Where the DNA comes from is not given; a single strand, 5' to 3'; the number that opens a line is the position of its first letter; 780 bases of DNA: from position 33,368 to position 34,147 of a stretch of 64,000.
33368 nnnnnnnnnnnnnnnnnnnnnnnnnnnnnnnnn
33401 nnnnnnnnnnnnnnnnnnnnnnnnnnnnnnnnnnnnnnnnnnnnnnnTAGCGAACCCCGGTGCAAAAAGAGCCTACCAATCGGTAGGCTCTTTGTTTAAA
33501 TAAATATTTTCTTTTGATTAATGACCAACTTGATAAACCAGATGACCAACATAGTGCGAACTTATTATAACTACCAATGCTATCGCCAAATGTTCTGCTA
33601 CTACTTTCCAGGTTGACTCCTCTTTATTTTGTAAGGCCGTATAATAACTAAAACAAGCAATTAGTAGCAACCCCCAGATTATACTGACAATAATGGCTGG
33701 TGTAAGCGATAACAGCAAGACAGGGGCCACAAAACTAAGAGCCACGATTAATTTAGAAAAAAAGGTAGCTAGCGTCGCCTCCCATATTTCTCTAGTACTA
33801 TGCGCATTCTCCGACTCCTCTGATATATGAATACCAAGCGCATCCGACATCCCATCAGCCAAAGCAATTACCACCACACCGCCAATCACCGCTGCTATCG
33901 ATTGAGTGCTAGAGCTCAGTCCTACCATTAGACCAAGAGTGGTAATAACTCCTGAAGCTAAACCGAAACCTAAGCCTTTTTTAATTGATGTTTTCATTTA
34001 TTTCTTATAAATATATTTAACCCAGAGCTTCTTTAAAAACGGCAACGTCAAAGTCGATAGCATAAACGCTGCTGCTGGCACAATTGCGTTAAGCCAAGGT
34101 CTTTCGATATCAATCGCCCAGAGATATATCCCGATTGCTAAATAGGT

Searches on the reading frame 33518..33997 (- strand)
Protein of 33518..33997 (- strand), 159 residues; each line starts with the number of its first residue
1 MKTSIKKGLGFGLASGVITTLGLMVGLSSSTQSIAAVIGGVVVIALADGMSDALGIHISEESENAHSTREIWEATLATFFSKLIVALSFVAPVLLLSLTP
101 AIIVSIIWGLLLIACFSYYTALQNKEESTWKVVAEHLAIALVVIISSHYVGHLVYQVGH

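Call 91: search_protein_families(library=pfam, proteins=[window:33518-33997:-], max_evalue=0.00001)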
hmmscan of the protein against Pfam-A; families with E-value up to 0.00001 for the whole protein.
window:33518-33997:- (159 aa): 1 family
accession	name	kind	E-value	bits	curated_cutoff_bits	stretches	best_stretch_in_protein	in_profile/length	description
PF01988.24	VIT1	-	7e-07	29.7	28.1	0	11-70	6-66/214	VIT family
